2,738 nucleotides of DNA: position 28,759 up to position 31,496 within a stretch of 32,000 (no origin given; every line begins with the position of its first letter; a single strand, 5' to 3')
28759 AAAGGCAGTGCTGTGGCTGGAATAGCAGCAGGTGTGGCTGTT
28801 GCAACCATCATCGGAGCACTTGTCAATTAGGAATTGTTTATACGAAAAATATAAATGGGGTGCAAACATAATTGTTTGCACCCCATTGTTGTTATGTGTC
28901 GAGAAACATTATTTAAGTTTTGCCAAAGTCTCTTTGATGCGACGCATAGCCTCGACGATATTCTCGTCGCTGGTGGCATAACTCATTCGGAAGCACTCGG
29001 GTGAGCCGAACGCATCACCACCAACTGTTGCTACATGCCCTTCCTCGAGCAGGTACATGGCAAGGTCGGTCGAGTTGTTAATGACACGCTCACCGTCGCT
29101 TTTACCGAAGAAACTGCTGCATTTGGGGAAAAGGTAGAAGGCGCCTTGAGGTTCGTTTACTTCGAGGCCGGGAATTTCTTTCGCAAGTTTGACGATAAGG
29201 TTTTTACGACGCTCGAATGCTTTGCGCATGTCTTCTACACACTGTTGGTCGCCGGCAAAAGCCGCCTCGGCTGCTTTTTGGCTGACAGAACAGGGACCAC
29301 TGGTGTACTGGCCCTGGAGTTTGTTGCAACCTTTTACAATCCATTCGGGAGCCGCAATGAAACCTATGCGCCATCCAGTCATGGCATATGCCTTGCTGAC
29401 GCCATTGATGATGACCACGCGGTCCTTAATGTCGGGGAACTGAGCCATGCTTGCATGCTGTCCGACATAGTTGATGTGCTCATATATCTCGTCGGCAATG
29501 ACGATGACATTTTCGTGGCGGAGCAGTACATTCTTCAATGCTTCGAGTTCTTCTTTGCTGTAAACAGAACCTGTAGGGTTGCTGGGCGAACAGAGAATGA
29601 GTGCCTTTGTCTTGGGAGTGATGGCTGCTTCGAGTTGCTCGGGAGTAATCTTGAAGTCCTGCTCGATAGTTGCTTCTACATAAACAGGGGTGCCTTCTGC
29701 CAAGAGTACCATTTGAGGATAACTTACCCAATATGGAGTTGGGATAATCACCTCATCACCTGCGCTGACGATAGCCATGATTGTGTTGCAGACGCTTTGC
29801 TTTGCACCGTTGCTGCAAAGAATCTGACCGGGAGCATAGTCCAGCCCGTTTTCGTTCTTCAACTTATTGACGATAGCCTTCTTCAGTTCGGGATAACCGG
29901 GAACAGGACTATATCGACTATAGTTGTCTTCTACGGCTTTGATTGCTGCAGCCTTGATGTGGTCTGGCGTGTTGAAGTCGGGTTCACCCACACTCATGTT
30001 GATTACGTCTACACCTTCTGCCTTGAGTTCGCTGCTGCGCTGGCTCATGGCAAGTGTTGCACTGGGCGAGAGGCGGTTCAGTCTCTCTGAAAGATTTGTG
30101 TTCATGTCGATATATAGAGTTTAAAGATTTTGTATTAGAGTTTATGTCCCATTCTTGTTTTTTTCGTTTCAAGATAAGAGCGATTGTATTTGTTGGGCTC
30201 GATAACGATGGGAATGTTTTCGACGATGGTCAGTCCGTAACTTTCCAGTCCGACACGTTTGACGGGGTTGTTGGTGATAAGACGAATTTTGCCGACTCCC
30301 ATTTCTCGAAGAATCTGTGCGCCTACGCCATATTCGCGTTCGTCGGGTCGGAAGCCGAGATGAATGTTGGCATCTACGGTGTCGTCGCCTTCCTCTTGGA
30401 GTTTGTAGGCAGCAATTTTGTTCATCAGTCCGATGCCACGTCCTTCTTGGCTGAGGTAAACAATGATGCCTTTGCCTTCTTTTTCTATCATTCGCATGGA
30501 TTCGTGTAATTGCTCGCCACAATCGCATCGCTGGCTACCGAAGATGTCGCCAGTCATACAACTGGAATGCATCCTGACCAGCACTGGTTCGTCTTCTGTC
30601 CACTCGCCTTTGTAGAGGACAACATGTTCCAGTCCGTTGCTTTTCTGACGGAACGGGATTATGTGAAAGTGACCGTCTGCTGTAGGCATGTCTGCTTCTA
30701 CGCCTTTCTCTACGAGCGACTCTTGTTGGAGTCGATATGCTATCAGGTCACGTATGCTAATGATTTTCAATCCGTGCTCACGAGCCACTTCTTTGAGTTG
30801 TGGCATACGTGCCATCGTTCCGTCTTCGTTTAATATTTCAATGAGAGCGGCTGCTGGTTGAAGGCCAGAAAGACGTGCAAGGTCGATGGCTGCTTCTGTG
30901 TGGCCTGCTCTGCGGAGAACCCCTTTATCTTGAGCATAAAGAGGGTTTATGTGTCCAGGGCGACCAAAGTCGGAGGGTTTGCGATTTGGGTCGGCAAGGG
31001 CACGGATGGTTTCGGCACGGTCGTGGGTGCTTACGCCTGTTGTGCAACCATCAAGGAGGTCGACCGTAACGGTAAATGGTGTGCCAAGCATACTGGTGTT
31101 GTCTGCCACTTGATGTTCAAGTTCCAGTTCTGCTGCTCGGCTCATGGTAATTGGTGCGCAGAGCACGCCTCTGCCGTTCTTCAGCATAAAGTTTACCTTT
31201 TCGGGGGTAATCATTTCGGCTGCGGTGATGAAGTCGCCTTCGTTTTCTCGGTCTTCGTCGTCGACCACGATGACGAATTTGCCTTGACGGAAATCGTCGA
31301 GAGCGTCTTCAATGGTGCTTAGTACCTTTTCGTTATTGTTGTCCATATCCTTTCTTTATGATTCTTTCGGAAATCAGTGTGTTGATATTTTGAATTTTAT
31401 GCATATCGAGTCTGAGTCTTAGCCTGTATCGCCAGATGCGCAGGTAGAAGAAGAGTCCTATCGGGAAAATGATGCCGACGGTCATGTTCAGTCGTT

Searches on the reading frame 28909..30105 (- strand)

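Call 77: search_protein_families(library=pfam, proteins=[window:28909-30105:-], max_evalue=0.001)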
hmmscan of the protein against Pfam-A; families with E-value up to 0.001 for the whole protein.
window:28909-30105:- (398 aa): 3 families
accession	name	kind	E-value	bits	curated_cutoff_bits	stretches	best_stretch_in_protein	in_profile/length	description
PF00155.27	Aminotran_1_2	-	1.3e-75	255.3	19.7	1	33-390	2-361/361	Aminotransferase class I and II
PF01041.23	DegT_DnrJ_EryC1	-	1.8e-09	37.7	19.8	1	113-171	61-118/360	DegT/DnrJ/EryC1/StrS aminotransferase family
PF01053.26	Cys_Met_Meta_PP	-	1.8e-05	23.9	27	1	92-206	68-174/381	Cys/Met metabolism PLP-dependent enzyme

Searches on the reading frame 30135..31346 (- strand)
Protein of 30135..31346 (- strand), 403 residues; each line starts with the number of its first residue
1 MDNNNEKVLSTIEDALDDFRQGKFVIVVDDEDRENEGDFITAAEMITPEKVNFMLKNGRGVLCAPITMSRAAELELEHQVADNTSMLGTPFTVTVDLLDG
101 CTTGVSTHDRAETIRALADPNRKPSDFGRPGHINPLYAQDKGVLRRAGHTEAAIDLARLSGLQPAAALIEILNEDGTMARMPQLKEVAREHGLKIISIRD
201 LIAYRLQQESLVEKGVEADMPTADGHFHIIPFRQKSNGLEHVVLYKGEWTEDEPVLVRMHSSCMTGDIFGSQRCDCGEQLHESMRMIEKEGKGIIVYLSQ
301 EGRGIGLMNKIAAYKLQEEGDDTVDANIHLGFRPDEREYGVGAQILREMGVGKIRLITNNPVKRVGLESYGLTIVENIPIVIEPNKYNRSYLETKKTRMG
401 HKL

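Call 77: search_protein_families(library=pfam, proteins=[window:30135-31346:-], max_evalue=0.001)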
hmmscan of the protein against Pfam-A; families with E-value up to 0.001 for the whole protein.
window:30135-31346:- (403 aa): 2 families
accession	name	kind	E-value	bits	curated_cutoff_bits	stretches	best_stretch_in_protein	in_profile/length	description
PF00926.24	DHBP_synthase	-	3.5e-83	278.3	26.4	1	13-204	1-191/191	3,4-dihydroxy-2-butanone 4-phosphate synthase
PF00925.25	GTP_cyclohydro2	-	5.2e-70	234.7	23.3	1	215-379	3-165/165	GTP cyclohydrolase II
